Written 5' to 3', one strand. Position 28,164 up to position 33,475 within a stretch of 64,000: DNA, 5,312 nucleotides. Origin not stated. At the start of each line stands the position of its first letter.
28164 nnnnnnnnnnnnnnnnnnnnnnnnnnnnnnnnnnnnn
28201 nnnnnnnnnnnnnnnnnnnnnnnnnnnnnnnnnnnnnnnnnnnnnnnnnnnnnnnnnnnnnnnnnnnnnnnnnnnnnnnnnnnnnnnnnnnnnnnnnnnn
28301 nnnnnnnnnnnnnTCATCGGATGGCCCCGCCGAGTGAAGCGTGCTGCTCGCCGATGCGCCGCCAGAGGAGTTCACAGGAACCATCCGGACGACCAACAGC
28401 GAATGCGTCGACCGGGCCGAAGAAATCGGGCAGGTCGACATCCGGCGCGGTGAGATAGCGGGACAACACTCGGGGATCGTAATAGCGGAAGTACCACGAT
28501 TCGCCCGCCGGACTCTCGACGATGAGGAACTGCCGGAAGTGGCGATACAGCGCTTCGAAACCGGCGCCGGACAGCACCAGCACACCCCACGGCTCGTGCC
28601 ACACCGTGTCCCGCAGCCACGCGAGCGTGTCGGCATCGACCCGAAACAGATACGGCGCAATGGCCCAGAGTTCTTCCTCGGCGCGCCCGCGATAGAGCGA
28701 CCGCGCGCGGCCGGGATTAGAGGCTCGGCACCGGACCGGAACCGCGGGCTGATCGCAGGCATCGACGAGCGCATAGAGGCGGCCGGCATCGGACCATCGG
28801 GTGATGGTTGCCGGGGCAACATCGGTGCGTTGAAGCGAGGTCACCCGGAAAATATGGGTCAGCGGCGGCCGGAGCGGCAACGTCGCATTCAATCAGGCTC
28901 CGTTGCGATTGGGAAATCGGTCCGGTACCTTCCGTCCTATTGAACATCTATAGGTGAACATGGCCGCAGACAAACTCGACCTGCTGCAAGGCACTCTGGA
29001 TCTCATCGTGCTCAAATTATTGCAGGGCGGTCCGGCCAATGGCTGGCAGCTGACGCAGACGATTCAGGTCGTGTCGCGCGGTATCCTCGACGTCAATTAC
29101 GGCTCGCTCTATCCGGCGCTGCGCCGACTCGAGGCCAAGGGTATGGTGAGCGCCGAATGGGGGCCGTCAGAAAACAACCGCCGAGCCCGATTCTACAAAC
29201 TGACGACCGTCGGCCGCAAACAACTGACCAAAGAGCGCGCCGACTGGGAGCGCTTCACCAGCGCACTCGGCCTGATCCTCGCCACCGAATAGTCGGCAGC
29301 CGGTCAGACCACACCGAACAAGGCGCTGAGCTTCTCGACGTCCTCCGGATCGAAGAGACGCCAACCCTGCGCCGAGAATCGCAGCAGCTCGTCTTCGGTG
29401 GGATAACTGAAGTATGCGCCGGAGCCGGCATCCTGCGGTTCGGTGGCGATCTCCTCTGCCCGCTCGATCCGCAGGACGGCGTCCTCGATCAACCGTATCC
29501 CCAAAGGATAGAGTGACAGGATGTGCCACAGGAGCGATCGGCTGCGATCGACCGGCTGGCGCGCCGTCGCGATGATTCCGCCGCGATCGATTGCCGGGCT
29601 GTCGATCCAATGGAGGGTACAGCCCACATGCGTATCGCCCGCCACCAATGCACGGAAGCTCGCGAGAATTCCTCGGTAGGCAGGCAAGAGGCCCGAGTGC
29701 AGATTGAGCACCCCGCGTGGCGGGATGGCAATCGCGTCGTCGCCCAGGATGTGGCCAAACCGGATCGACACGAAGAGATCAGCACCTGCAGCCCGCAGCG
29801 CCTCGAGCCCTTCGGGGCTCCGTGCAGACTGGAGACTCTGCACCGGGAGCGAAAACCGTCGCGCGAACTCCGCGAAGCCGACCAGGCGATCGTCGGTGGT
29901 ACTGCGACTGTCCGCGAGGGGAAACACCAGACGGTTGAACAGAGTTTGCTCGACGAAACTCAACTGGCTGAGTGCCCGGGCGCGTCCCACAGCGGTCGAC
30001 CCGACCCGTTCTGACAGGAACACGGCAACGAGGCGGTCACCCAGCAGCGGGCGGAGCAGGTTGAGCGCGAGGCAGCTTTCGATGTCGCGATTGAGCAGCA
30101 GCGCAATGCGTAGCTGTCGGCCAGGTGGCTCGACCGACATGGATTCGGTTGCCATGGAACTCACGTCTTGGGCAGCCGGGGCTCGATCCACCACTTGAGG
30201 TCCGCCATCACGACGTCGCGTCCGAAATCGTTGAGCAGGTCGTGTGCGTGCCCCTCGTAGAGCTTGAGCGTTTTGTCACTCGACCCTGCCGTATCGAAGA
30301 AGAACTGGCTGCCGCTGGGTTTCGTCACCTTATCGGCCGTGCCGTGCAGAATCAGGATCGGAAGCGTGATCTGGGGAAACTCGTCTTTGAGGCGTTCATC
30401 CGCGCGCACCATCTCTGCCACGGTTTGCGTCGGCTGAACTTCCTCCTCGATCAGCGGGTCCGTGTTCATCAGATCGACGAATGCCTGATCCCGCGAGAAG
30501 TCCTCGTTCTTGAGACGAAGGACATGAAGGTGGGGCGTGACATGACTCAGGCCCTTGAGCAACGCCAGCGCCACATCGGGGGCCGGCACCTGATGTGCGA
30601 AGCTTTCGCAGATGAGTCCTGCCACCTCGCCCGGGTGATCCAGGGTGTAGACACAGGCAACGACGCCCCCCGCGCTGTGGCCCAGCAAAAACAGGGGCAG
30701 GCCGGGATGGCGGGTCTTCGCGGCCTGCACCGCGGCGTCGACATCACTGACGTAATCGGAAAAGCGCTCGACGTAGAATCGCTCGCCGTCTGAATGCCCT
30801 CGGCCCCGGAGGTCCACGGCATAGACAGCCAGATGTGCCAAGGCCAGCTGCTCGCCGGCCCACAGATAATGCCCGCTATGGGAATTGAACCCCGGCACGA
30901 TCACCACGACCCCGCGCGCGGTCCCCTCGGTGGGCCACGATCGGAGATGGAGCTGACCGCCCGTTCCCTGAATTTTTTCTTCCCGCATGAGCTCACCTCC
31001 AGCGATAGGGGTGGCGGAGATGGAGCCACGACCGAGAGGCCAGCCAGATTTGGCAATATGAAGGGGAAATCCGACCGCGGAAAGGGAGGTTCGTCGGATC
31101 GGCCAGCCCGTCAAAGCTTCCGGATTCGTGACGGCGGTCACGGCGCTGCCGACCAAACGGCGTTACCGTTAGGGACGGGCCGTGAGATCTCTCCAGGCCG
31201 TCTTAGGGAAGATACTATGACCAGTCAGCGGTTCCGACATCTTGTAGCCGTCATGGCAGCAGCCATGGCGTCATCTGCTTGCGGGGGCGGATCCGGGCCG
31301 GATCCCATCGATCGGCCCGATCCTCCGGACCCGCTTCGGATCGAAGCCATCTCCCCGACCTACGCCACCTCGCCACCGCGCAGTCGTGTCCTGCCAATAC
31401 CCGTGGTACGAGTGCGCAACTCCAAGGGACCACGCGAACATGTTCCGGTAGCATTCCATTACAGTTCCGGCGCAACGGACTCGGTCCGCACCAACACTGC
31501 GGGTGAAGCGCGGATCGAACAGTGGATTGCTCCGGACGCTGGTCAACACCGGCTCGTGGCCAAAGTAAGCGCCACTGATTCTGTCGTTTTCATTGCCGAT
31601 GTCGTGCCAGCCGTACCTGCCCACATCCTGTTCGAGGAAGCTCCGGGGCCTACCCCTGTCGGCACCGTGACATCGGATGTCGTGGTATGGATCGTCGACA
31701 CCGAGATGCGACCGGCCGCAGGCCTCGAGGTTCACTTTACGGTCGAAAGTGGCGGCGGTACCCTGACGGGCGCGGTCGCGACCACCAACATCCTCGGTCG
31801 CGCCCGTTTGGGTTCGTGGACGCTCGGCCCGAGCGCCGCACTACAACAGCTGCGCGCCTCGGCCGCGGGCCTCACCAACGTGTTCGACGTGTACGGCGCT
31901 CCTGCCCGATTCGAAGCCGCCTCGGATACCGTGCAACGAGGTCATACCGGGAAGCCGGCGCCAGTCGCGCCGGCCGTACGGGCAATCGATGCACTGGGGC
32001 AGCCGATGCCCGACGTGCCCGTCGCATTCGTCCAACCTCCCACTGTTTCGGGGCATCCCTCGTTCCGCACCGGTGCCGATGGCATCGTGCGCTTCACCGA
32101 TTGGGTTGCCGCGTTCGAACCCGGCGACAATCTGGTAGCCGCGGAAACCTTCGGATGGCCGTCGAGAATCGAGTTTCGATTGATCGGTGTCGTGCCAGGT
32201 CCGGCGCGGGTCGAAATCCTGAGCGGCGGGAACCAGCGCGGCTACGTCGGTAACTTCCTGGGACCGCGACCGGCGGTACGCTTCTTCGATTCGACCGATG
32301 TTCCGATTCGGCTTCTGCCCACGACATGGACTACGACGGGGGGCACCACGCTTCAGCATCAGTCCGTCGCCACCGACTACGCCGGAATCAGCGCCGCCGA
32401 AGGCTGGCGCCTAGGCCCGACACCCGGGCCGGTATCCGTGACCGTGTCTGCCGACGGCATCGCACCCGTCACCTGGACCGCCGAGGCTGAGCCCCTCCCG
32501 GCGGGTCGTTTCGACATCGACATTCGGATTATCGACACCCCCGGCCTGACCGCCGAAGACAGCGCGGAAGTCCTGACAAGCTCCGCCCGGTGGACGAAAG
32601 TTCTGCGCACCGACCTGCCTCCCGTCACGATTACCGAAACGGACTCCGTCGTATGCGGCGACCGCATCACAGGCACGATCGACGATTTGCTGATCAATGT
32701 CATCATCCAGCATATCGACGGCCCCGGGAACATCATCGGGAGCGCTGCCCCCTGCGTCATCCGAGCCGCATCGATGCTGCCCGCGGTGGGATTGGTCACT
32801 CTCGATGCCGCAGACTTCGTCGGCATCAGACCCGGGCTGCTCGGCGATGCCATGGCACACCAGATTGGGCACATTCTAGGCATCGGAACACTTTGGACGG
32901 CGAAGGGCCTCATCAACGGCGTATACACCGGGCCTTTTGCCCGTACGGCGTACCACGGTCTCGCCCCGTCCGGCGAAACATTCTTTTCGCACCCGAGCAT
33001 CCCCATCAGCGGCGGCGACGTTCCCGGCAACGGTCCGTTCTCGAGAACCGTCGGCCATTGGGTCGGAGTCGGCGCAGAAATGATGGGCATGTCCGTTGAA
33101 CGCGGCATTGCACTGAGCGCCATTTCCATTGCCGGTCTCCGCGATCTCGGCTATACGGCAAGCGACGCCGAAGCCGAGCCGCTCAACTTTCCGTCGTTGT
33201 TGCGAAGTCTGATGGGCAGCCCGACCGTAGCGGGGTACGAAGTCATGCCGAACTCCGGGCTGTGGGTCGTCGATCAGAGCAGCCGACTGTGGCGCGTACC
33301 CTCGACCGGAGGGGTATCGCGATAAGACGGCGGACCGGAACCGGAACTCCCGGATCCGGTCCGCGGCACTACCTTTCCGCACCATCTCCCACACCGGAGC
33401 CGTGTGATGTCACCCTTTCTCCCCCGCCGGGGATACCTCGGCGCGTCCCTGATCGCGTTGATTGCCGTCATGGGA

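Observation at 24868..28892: Orphan DUF4123-led four-gene module (adaptor / small beta protein / 625-aa candidate effector / PepSY-like protein) with no T6SS core nearby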

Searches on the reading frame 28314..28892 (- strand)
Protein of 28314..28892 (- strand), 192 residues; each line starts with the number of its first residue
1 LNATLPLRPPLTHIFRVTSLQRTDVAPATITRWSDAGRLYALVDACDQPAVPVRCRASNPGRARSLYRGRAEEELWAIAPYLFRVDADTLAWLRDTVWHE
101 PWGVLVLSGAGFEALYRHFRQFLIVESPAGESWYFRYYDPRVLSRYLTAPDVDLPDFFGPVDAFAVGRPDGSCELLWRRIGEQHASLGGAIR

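Call 3: search_protein_families(library=pfam, proteins=[window:28314-28892:-], max_evalue=1)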
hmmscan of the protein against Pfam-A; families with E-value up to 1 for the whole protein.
window:28314-28892:- (192 aa): 1 family
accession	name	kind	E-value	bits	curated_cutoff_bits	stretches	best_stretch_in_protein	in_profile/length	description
PF13503.11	DUF4123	-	2.3e-28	99.2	25.8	1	39-149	1-111/119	Domain of unknown function (DUF4123)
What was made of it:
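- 28314..28892 (-): Gene 1, DUF4123 (Tec/Tap-type) adaptor or chaperone, 192 aa. The DUF4123 domain spans aa 39-149 (28446-28778). The true start may be later, since orthologues are 176-188 aa. Pfam PF13503 at E 2.3e-28, 99.2 bits (call 3).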

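Call 4: search_protein_families(library=ncbifam, proteins=[window:28314-28892:-], max_evalue=1)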
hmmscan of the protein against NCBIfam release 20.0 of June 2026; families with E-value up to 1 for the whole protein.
window:28314-28892:- (192 aa): 2 families
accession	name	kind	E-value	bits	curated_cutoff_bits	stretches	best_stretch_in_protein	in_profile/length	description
NF053803.1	Tla1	equivalog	1e-10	41.7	200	1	39-144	17-129/245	toxin Tle1 chaperone Tla1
NF033787.1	HTH_BldC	subfamily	0.0018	18.1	77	1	25-41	14-30/49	BldC family transcriptional regulator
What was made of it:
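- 28314..28892 (-): Weak NCBIfam Tla1 chaperone hit, 41.7 bits against a cutoff of 200 (call 4).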

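Call 5: search_protein_families(library=padloc, proteins=[window:28314-28892:-], max_evalue=1)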
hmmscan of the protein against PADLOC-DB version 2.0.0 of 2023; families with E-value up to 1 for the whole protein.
window:28314-28892:- (192 aa): 0 families

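Call 83: search_solved_structures(query=window:28314-28892:-, max_evalue=10, show_alignments=2)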
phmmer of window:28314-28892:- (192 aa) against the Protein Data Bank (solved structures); distinct sequences matched with E-value up to 10: 2.
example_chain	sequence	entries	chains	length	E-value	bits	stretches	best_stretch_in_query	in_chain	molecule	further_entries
6amk_A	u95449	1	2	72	0.34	13.8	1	6-42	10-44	Putative DNA-binding protein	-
6ama_A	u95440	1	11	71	0.94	12.4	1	3-42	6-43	Putative DNA-binding protein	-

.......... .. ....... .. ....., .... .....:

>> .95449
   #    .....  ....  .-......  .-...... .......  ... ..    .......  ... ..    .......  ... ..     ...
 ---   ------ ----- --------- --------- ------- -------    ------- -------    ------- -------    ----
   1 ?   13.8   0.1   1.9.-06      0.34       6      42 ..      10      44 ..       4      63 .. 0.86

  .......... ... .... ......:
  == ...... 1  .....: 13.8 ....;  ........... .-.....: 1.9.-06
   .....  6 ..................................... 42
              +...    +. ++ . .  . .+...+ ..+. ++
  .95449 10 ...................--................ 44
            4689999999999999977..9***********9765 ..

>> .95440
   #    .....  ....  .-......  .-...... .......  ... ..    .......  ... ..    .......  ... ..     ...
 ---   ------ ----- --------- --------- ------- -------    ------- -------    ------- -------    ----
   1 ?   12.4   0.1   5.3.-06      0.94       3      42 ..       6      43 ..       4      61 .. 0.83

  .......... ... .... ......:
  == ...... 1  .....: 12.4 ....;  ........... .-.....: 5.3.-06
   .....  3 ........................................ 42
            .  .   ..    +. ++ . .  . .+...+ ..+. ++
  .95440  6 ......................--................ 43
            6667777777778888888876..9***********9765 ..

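Call 86: list_cluster_members(proteins=[window:28314-28892:-, window:27991-28317:-, window:26117-27994:-, window:24868-26124:-, window:21892-24780:-, window:56010-59372:-])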
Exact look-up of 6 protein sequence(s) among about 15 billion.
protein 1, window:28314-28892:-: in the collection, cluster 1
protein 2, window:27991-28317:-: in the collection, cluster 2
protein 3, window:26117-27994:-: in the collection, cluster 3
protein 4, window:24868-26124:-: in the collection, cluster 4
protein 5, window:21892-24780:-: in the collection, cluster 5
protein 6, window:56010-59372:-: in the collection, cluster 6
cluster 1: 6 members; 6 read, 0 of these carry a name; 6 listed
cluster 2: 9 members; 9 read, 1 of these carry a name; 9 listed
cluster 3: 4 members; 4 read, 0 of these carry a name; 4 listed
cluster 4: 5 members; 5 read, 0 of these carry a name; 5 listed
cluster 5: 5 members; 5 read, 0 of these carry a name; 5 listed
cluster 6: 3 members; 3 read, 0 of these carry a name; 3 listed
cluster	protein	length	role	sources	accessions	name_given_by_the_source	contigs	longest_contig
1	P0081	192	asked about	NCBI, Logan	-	-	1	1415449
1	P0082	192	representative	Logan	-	-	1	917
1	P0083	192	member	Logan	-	-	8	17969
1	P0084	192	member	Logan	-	-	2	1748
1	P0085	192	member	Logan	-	-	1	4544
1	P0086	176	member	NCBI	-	-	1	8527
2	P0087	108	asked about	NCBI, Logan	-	-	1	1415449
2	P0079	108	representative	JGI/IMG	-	-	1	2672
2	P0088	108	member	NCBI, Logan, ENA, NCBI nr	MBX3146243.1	MAG: hypothetical protein KF785_05690 [Gemmatimonadales bacterium] | hypothetical protein [Gemmatimonadales bacterium]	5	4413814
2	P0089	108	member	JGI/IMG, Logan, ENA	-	-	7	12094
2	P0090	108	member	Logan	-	-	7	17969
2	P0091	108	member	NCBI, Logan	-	-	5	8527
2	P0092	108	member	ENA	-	-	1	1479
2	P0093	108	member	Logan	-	-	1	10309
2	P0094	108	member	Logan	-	-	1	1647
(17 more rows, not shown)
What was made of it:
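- Tried and rejected: Cluster look-up shows it is an NCBI contig of 1,415,449 bp (call 86).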

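Call 95: find_encoding_contigs(protein=P0088, flank=10000, max_places=4)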
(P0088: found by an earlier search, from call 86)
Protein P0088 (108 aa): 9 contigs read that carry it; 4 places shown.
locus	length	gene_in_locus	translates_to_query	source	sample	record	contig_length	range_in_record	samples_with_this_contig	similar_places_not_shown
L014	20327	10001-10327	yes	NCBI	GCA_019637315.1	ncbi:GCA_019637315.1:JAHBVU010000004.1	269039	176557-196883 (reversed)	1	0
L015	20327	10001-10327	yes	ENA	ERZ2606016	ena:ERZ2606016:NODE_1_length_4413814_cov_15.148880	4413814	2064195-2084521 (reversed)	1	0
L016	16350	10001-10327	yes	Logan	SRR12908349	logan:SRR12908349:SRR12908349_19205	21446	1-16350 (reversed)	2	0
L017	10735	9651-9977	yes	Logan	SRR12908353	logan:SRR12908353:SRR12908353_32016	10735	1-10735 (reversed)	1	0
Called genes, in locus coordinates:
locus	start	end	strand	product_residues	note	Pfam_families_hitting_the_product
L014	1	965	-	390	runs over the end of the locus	PF00069:Pkinase, PF01636:APH (faint), PF07714:PK_Tyr_Ser-Thr, PF03109:ABC1 (weak)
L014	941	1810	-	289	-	PF27146:Y4jL_N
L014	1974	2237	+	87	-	-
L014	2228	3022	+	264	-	PF08843:AbiEii (weak)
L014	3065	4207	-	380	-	PF00561:Abhydrolase_1, PF12697:Abhydrolase_6, PF12146:Hydrolase_4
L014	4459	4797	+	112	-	PF07411:DUF1508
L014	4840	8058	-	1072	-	PF26549:Tricorn_N, PF26550:Tricorn_2nd, PF07676:PD40, PF26549:Tricorn_N, PF26550:Tricorn_2nd (weak), PF07676:PD40 (weak), PF01979:Amidohydro_1, PF07969:Amidohydro_3, +1 more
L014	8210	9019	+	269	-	PF00551:Formyl_trans_N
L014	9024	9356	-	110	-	PF03551:PadR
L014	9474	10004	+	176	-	PF13503:DUF4123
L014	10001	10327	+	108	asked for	-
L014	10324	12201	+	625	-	-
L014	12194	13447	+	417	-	-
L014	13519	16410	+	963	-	PF00246:Peptidase_M14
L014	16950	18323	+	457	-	PF00696:AA_kinase, PF13840:ACT_7 (faint), PF22468:ACT_9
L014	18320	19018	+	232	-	PF01113:DapB_N, PF05173:DapB_C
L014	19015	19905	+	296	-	PF00701:DHDPS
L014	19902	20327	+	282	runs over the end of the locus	PF14805:THDPS_N_2, PF00132:Hexapep (faint), PF14602:Hexapep_2 (weak)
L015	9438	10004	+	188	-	PF13503:DUF4123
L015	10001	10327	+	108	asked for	-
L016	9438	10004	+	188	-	PF13503:DUF4123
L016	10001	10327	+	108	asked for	-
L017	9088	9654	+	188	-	PF13503:DUF4123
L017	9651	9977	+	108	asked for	-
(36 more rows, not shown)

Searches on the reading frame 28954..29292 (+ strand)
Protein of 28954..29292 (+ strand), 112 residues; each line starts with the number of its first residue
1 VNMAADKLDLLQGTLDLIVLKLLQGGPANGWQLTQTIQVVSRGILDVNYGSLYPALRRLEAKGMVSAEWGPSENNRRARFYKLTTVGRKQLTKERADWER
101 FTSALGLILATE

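Call 3: search_protein_families(library=pfam, proteins=[window:28954-29292:+], max_evalue=1)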
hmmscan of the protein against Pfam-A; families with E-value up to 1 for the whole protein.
window:28954-29292:+ (112 aa): 5 families
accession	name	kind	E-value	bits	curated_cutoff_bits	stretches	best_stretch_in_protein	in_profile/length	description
PF03551.20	PadR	-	1.5e-19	70.2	27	1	19-92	1-74/75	Transcriptional regulator PadR-like family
PF01978.25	TrmB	-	0.016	15.5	25.6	1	44-71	31-58/68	Sugar-specific transcriptional regulator TrmB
PF13601.12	HTH_34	-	0.026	15.1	27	1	43-94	22-72/80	Winged helix DNA-binding domain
PF13463.12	HTH_27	-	0.04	14.6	22.2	1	45-85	28-66/68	Winged helix DNA-binding domain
PF01638.23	HxlR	-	0.094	13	20.8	1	19-89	11-71/91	HxlR-like helix-turn-helix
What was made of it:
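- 28893..29292 (+): 61-bp divergent intergenic region (28893-28953) plus the PadR-family regulator gene (28954-29292). A possible lineage-specific regulator of the module. Pfam PadR at E 1.5e-19 (call 3).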

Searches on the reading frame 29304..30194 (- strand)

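Call 3: search_protein_families(library=pfam, proteins=[window:29304-30194:-], max_evalue=1)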
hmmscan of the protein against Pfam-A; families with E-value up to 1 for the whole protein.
window:29304-30194:- (296 aa): 1 family
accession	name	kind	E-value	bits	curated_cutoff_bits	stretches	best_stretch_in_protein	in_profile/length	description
PF00551.24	Formyl_trans_N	-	5.1e-20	72.4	26.1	1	122-217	64-158/181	Formyl transferase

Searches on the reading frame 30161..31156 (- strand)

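Call 3: search_protein_families(library=pfam, proteins=[window:30161-31156:-], max_evalue=1)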
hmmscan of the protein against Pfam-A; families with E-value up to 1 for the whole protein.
window:30161-31156:- (331 aa): 13 families
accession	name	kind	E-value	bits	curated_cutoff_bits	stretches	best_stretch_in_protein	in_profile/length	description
PF12146.15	Hydrolase_4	-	9e-69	231.8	27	1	79-310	2-237/239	Serine aminopeptidase, S33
PF12697.13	Abhydrolase_6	-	1.5e-16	62.1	26.3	1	84-312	1-211/217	Alpha/beta hydrolase family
PF00561.26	Abhydrolase_1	-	3.6e-16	60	25.8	1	83-185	2-101/245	alpha/beta hydrolase fold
PF12740.14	PETase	-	3.7e-05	23.7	28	1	74-120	46-93/263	PET hydrolase-like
PF20408.4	Abhydrolase_11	-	4.7e-05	23.6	27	1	121-186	46-107/193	Alpha/beta hydrolase domain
PF07819.20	PGAP1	-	0.0086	16.3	24.3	1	147-192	85-133/233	PGAP1-like alpha/beta domain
PF01764.32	Lipase_3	-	0.015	15.7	22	1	132-173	42-83/140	Lipase (class 3)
PF12695.13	Abhydrolase_5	-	0.017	15.3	27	1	143-182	46-85/164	Alpha/beta hydrolase family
PF00326.27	Peptidase_S9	-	0.02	14.8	22.6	0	263-299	143-179/213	Prolyl oligopeptidase family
PF00975.26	Thioesterase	-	0.022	15.4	26.4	1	108-167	27-80/226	Thioesterase domain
PF05448.18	AXE1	-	0.046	12.9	21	1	262-316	261-314/321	Acetyl xylan esterase (AXE1)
PF03959.19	FSH1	-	0.079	13.1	21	1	256-303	150-199/211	Serine hydrolase (FSH1)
PF02089.21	Palm_thioest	-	0.15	12.1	26.8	1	84-183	2-105/254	Palmitoyl protein thioesterase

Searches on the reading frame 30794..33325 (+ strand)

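Call 8: search_protein_families(library=pfam, proteins=[window:30794-33325:+], max_evalue=0.001)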
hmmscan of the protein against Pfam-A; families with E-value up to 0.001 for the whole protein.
window:30794-33325:+ (843 aa): 1 family
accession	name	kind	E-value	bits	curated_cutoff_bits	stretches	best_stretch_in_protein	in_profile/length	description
PF02369.22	Big_1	-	5.8e-13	49.2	34.9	0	290-338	15-63/93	Bacterial Ig-like domain (group 1)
